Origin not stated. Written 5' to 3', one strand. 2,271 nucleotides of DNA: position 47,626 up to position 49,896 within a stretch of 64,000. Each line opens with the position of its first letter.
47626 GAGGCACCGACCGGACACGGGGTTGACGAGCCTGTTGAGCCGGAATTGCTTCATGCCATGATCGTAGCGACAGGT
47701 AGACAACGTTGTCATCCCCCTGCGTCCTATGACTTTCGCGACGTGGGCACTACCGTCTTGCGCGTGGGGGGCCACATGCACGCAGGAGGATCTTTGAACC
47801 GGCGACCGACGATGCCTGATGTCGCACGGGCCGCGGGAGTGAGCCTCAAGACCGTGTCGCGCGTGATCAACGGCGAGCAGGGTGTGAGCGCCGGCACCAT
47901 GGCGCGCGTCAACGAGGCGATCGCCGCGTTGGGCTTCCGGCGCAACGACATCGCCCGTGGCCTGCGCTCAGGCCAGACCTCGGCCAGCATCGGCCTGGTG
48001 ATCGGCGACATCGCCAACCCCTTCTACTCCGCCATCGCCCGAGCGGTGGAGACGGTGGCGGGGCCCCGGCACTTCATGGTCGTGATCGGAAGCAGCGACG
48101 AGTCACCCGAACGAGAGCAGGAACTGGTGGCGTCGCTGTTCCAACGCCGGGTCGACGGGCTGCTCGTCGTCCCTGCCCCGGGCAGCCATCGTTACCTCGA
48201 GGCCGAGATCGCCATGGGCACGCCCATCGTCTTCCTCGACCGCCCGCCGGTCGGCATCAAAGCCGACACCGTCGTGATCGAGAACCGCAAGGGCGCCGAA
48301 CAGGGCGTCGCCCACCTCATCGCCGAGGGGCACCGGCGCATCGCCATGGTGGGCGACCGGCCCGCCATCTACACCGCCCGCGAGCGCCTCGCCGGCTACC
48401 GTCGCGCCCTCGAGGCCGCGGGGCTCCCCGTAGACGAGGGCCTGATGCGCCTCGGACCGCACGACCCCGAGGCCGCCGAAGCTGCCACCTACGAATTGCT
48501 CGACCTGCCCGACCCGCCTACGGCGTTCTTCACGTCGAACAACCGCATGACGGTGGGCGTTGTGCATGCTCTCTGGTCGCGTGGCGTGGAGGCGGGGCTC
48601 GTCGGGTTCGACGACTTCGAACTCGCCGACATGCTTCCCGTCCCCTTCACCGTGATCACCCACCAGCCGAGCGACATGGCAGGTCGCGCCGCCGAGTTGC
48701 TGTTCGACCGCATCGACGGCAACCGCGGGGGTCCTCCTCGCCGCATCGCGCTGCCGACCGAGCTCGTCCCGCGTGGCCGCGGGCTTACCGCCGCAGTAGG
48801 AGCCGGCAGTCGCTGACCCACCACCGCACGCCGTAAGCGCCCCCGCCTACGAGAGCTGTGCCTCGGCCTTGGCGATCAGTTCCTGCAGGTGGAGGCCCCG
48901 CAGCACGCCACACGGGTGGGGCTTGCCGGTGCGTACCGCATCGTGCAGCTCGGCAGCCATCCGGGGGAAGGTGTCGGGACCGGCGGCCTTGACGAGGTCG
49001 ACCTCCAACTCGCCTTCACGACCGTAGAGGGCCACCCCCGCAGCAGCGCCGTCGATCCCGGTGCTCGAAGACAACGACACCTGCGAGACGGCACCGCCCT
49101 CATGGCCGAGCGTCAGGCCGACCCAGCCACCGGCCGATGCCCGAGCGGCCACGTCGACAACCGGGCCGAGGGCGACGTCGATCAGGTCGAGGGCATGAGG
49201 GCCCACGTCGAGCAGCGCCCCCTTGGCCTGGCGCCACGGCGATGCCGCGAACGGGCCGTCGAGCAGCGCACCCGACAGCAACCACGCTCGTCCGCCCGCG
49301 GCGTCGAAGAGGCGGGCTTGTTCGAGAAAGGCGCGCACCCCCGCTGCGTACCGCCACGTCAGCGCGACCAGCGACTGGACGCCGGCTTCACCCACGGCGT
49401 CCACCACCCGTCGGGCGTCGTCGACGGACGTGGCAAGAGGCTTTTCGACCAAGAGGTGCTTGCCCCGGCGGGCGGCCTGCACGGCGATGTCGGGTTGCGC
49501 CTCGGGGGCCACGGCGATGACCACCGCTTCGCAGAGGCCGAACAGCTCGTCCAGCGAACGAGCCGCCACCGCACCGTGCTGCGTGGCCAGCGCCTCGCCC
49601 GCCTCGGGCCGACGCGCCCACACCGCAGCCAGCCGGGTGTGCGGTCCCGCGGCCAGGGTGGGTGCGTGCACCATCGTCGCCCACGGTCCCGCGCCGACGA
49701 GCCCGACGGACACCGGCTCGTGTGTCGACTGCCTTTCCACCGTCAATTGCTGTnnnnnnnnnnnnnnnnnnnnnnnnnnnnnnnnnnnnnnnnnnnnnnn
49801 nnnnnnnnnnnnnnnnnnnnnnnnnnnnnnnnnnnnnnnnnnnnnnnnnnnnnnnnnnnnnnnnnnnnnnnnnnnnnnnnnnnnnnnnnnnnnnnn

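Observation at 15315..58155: Seven intergenic copies of a 14-bp palindrome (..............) define a dispersed LacI-type regulon that couples sugar and acyl-CoA genes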

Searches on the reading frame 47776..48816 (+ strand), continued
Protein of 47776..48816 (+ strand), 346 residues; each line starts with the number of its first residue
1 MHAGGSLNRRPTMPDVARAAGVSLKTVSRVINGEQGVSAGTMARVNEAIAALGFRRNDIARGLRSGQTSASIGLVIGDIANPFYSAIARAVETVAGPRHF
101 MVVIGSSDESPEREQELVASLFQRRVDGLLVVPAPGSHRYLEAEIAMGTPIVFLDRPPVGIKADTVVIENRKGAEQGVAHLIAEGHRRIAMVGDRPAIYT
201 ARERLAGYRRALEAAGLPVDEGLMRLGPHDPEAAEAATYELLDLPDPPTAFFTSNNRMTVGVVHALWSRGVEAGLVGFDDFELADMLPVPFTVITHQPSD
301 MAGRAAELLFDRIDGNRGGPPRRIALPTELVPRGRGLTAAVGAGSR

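Call 52: search_protein_families(library=pfam, proteins=[L001:3840-4763:-, L001:4821-5657:-, L001:5680-6900:-, L001:6897-7331:-, L001:11101-12627:+, L001:15964-18534:+, L019:13304-14071:+, L019:14068-15108:+, L019:15144-16136:+, L019:5980-6672:-])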
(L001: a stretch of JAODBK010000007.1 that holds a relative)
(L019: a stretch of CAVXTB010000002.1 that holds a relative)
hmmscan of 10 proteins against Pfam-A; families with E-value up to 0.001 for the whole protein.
L001:3840-4763:- (307 aa): 1 family
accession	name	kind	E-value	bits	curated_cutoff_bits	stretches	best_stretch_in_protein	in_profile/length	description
PF00296.26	Bac_luciferase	-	5.2e-33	115.2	27.9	1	3-283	31-313/314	Luciferase-like monooxygenase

L001:4821-5657:- (278 aa): 3 families
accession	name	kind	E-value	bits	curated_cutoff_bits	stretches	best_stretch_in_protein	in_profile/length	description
PF13561.12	adh_short_C2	-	6e-37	127.9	27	2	169-270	133-234/236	Enoyl-(Acyl carrier protein) reductase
PF00106.31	adh_short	-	3.4e-19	69.5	26.6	2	10-143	2-145/195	short chain dehydrogenase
PF08659.16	KR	-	1.9e-06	28.3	22.6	1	11-138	3-140/180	KR domain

L001:5680-6900:- (406 aa): 1 family
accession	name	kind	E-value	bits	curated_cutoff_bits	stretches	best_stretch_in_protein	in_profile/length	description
PF00067.27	p450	-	1.8e-21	76.9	22.8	1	256-373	305-431/462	Cytochrome P450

L001:6897-7331:- (144 aa): 2 families
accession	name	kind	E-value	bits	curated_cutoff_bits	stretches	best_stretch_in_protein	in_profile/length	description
PF07366.18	SnoaL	-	1.8e-16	60.6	28.4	1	11-134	3-126/126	SnoaL-like polyketide cyclase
PF12680.13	SnoaL_2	-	8.3e-11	42.8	27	1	12-121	1-102/102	SnoaL-like domain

L001:11101-12627:+ (508 aa): 1 family
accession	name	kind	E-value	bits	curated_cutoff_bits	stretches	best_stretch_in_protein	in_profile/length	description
PF13458.12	Peripla_BP_6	-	2.6e-13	50.8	31.7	1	158-468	29-317/343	Periplasmic binding protein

L001:15964-18534:+ (856 aa): 3 families
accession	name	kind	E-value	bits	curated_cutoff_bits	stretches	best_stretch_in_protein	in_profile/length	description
PF01074.27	Glyco_hydro_38N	-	2.2e-30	106.4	25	1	11-228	3-218/270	Glycosyl hydrolases family 38 N-terminal domain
PF09261.16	Alpha-mann_mid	-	2.7e-13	50.3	31.1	1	282-374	5-96/96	Alpha mannosidase middle domain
PF17677.7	Glyco_hydro38C2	-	9e-05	23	22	1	781-847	2-66/72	Glycosyl hydrolases family 38 C-terminal beta sandwich domain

L019:13304-14071:+ (255 aa): 5 families
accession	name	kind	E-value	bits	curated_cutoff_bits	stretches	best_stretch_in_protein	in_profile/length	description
PF00005.33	ABC_tran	-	1.4e-26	94.2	25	1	21-177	1-137/137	ABC transporter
PF13304.12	AAA_21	-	2.1e-07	31.7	27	1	34-85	2-59/304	AAA domain, putative AbiEii toxin, Type IV TA system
PF02463.25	SMC_N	-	1.3e-05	25.2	40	0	28-51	21-44/220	RecF/RecN/SMC N terminal domain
PF13604.12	AAA_30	-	0.00037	20.7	27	0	29-204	16-122/191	AAA domain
PF13555.12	AAA_29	-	0.0009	19.4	27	0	26-50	17-41/61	P-loop containing region of AAA domain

L019:14068-15108:+ (346 aa): 1 family
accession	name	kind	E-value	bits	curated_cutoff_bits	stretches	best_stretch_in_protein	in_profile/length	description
PF02653.21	BPD_transp_2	-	6.4e-34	117.7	26.8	1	63-332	3-268/269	Branched-chain amino acid transport system / permease component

L019:15144-16136:+ (330 aa): 3 families
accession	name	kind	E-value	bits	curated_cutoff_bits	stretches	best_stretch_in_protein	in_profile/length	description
PF13407.12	Peripla_BP_4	-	7.3e-50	170.4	35.1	1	49-300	4-257/258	Periplasmic binding protein domain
PF00532.27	Peripla_BP_1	-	9.5e-10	38.8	22.2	1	54-257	12-213/281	Periplasmic binding proteins and sugar binding domain of LacI family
PF13377.12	Peripla_BP_3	-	1.2e-07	32.4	26.5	1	177-261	21-112/167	Periplasmic binding protein-like domain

L019:5980-6672:- (230 aa): 3 families
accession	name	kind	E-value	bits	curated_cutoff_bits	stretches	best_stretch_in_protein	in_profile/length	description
PF00027.35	cNMP_binding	-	9.4e-22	77.2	27.5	1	35-122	2-89/89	Cyclic nucleotide-binding domain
PF13545.12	HTH_Crp_2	-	5.4e-15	55.5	27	1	155-226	2-68/70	Crp-like helix-turn-helix domain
PF00325.26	Crp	-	4.9e-05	23.4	21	1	182-210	4-32/32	Bacterial regulatory proteins, crp family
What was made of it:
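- On ManR-type (mannose/mannoside) LacI regulon, incl. SsManR: GH38 in L001 (call 52).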

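Call 53: search_solved_structures(query=window:47812-48816:+, max_evalue=1e-20)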
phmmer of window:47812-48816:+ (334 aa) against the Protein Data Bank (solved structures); distinct sequences matched with E-value up to 1e-20: 42.
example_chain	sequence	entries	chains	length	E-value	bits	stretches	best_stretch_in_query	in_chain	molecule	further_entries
1rzr_G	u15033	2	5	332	1.9e-43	152.1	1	3-297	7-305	Glucose-resistance amylase regulator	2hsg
1zvv_A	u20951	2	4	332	2.6e-43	151.6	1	3-297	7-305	Glucose-resistance amylase regulator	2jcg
9ny7_A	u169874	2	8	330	3.6e-43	151.2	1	1-303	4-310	Ribose operon repressor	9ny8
3oqo_A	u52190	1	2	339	7.1e-42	146.9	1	3-299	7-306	Catabolite control protein A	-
3oqm_A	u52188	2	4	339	7.2e-42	146.9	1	3-299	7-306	Catabolite control protein A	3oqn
3egc_A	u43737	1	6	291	8.2e-40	140.1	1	51-314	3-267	putative ribose operon repressor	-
5ysz_A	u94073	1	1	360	1.6e-34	122.7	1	4-322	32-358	Transcriptional regulator, LacI family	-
2o20_A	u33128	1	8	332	1.2e-33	119.8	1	3-284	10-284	Catabolite control protein A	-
7e5w_A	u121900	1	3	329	1.1e-32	116.7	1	3-316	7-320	Catabolite control protein A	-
1jh9_A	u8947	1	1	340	2.1e-32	115.8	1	2-321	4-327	PURINE NUCLEOTIDE SYNTHESIS REPRESSOR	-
7ff4_A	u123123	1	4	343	4e-32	114.9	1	3-319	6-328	Transcriptional regulator, LacI family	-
2pua_A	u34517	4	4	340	1.3e-31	113.2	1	2-321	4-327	PURINE REPRESSOR | PROTEIN (PURINE REPRESSOR)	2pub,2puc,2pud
1jft_A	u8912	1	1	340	1.4e-31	113.1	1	2-321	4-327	PURINE NUCLEOTIDE SYNTHESIS REPRESSOR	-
9nt3_D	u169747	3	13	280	2.5e-31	112.2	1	59-321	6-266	Ancestral LacI Transcription Factor | LacI Transcription Factor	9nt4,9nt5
2pue_A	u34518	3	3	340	2.5e-31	112.2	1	2-321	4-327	PROTEIN (PURINE REPRESSOR ) | PROTEIN (PURINE REPRESSOR)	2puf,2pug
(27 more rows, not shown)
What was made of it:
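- On LacI/GalR repressor-operator system: PDB relatives are CcpA, RbsR and PurR at E about 1e-43 to 1e-31 (call 53).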

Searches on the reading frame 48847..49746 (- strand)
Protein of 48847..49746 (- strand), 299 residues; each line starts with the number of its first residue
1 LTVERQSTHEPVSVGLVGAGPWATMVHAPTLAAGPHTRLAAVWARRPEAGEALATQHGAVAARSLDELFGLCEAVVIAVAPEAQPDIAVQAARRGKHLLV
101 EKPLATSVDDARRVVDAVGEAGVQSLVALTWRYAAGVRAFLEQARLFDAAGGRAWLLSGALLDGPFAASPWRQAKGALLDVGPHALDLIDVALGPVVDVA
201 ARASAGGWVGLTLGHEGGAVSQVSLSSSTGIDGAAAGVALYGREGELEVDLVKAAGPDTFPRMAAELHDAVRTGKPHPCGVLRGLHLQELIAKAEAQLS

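Call 8: search_protein_families(library=pfam, proteins=[window:48847-49746:-])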
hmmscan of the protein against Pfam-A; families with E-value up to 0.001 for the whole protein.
window:48847-49746:- (299 aa): 2 families
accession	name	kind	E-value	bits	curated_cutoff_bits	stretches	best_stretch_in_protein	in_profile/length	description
PF01408.29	GFO_IDH_MocA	-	3.1e-22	80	24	1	13-127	2-118/120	Oxidoreductase family, NAD-binding Rossmann fold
PF22725.1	GFO_IDH_MocA_C3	-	2.5e-07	31.1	27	1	168-247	32-123/124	GFO/IDH/MocA C-terminal domain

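Call 25: search_protein_families(library=ncbifam, proteins=[window:48847-49746:-], max_evalue=0.00001)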
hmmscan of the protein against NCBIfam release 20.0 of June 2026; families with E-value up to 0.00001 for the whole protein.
window:48847-49746:- (299 aa): 5 families
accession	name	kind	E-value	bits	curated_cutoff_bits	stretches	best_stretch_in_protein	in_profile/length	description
TIGR04380.1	myo_inos_iolG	equivalog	1.6e-15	56.8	355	1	12-201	2-194/330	inositol 2-dehydrogenase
NF052479.1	LevoglcsnDh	equivalog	2.1e-13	49.7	650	1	75-204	77-213/386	levoglucosan dehydrogenase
NF041392.1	XylDh_Gfo6_Halo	equivalog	8.4e-10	38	350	1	6-134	11-145/350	D-xylose 1-dehydrogenase Gfo6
NF040723.1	UDP-GlcNAcDh_Arch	equivalog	2.2e-08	34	450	1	13-194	2-178/302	UDP-N-acetylglucosamine 3-dehydrogenase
NF008607.0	PRK11579.1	subfamily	3.8e-07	29.4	330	1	10-123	3-116/346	oxidoreductase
